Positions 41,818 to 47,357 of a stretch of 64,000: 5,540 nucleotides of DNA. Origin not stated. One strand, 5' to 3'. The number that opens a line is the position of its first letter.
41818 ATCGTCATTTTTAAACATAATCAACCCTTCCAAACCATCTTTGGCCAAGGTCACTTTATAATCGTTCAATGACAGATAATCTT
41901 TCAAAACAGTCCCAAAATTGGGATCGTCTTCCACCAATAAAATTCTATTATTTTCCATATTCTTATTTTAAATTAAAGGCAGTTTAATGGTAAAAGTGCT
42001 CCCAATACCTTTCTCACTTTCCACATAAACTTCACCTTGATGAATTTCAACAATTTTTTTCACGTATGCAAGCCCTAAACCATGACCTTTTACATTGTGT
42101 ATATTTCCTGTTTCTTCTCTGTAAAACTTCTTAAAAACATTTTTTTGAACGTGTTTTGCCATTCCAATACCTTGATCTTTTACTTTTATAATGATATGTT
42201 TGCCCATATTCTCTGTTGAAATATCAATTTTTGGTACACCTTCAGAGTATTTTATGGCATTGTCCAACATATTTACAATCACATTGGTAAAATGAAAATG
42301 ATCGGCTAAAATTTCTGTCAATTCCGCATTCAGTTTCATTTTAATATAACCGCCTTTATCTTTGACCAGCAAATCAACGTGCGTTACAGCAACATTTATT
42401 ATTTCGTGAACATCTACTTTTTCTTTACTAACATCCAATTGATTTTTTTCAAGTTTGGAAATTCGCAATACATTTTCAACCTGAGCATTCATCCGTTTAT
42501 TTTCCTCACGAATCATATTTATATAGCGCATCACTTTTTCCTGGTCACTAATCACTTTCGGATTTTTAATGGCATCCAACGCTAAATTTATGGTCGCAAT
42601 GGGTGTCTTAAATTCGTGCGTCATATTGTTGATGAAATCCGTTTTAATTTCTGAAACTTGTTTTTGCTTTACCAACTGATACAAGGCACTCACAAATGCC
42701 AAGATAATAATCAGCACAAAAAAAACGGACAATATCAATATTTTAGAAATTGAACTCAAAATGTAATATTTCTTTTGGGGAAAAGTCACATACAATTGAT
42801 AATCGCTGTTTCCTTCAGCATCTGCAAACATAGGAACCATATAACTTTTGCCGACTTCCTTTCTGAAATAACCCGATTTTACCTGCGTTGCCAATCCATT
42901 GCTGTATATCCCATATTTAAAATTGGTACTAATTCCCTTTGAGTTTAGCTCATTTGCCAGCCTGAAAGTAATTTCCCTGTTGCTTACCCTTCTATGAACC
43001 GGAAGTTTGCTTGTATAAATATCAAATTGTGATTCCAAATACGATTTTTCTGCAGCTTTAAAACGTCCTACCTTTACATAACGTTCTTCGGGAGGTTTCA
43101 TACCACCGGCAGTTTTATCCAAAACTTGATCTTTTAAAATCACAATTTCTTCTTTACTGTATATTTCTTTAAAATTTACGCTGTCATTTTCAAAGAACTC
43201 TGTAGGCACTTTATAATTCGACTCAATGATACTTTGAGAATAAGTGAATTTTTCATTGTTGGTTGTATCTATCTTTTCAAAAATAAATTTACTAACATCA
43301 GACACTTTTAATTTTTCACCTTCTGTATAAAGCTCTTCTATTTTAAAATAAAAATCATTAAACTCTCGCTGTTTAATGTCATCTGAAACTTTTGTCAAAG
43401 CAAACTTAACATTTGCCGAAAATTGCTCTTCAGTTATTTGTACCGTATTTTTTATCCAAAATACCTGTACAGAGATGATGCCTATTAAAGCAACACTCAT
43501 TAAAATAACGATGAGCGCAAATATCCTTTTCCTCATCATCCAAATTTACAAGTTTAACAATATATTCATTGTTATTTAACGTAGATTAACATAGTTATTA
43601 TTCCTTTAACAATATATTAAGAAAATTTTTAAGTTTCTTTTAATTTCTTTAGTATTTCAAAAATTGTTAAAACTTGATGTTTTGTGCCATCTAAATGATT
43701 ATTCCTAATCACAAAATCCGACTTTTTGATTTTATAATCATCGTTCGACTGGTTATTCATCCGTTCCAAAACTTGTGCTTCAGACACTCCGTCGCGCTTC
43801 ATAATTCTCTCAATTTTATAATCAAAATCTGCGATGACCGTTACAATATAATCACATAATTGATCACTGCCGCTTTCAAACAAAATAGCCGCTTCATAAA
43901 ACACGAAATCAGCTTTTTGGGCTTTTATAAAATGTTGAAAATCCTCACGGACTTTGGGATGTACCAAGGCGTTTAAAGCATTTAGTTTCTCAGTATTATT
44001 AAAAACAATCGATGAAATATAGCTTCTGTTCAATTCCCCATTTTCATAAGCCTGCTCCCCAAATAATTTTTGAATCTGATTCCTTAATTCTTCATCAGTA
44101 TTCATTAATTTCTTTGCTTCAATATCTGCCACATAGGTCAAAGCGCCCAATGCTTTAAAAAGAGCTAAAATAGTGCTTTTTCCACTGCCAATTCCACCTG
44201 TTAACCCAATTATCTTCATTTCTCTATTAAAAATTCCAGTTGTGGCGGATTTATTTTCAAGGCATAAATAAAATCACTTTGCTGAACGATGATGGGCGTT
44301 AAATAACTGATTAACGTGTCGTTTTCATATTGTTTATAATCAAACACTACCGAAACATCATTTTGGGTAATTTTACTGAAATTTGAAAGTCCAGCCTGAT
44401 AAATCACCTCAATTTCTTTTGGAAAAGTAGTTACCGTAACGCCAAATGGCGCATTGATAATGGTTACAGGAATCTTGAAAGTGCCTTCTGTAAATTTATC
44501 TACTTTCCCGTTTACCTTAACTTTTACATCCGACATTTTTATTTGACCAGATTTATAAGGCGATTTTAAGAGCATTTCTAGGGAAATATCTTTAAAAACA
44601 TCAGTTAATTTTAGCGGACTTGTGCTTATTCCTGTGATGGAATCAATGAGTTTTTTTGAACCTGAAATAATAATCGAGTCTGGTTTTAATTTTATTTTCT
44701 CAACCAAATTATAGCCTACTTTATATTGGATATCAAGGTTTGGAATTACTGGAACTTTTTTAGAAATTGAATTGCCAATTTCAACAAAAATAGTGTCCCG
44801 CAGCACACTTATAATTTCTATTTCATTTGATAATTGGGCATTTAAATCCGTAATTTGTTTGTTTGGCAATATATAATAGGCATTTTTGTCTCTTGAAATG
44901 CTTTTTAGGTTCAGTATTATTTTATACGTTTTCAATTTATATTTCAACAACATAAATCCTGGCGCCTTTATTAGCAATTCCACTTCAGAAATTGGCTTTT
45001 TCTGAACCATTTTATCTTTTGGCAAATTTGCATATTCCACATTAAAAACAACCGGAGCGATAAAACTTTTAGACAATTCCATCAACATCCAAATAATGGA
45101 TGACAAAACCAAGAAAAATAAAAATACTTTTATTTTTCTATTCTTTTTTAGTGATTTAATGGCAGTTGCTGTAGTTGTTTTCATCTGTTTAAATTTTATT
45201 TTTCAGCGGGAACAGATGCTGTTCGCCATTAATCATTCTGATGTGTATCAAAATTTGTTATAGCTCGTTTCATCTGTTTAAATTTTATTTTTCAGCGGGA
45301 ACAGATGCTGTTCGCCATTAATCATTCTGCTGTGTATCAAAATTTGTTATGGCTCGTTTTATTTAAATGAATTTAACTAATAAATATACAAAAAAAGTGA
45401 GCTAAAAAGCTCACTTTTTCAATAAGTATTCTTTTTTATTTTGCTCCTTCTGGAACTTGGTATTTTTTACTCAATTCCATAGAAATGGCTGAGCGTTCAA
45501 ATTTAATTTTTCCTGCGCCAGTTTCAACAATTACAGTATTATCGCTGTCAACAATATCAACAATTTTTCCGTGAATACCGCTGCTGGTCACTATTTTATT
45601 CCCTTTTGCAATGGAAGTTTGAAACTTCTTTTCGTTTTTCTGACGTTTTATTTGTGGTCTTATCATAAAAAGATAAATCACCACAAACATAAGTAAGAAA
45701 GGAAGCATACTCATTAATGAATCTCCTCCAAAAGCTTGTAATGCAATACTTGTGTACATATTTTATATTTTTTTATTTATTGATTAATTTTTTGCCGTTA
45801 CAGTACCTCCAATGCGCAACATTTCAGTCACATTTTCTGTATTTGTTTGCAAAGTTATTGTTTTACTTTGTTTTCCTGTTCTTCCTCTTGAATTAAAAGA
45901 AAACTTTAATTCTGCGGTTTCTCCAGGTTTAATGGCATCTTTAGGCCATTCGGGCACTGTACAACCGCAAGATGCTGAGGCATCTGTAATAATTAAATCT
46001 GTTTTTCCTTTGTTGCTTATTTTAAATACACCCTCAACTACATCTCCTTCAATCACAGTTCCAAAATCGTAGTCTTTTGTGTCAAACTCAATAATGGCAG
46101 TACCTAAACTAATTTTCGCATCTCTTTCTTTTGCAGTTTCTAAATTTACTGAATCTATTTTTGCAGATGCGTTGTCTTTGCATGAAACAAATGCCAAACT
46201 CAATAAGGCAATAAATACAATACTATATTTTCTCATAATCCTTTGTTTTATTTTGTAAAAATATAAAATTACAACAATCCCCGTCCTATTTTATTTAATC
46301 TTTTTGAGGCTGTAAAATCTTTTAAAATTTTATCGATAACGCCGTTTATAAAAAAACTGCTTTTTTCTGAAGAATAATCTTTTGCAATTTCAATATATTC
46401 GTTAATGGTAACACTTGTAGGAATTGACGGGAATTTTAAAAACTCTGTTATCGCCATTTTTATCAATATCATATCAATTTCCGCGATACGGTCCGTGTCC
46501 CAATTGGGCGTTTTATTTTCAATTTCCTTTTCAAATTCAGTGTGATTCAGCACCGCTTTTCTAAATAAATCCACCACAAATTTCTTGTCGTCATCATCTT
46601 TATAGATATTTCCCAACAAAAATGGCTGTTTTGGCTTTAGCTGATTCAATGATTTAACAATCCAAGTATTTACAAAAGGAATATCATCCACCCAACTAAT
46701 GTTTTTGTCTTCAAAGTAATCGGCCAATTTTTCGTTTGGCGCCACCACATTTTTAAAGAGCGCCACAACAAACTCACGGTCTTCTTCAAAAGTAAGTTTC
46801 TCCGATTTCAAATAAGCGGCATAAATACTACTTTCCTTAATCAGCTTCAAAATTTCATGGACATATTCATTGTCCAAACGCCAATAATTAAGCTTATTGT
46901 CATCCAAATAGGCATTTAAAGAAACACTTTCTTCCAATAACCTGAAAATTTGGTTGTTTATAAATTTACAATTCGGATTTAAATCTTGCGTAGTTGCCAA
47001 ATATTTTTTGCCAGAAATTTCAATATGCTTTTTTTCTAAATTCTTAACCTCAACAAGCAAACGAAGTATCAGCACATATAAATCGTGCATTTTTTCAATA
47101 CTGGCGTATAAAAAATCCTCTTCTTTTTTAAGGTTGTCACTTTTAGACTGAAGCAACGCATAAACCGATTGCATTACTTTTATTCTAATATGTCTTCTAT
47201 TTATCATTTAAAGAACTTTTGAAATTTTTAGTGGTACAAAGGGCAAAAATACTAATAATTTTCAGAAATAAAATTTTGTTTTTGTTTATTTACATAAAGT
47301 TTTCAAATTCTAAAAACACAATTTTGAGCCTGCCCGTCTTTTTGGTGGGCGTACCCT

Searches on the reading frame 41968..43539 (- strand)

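Call 85: search_protein_families(library=pfam, proteins=[window:41968-43539:-], max_evalue=0.00001)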
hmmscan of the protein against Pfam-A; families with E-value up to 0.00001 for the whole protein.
window:41968-43539:- (523 aa): 3 families
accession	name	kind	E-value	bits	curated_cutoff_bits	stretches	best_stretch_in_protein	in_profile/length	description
PF02518.31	HATPase_c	-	4.1e-25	88.8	26.4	1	416-522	5-109/111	Histidine kinase-, DNA gyrase B-, and HSP90-like ATPase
PF00512.31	HisKA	-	2.5e-13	50.3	26.9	1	299-365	2-65/66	His Kinase A (phospho-acceptor) domain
PF14501.12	HATPase_c_5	-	1.5e-07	31.7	22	1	416-511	5-93/102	GHKL domain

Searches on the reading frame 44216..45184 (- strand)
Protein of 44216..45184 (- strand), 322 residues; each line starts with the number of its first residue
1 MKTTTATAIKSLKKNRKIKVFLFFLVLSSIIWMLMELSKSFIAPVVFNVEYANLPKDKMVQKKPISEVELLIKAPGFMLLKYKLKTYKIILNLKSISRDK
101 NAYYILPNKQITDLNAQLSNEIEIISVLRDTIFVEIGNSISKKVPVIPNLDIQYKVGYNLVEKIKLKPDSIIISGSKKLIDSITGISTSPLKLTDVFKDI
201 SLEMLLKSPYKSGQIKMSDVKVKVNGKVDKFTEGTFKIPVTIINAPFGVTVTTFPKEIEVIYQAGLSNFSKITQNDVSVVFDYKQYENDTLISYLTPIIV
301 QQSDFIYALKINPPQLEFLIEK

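Call 85: search_protein_families(library=pfam, proteins=[window:44216-45184:-], max_evalue=0.00001)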
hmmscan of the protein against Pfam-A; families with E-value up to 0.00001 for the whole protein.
window:44216-45184:- (322 aa): 1 family
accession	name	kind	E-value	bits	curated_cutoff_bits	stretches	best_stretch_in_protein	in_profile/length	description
PF07949.17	YbbR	-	9.8e-06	26.2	22.3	0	144-224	1-81/81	YbbR-like protein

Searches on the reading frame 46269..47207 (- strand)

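Call 85: search_protein_families(library=pfam, proteins=[window:46269-47207:-], max_evalue=0.00001)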
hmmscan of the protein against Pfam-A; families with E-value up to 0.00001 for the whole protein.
window:46269-47207:- (312 aa): 1 family
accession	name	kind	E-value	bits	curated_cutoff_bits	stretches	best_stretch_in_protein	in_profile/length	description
PF01029.23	NusB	-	1.6e-21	77.5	23.1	1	201-296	38-133/133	NusB family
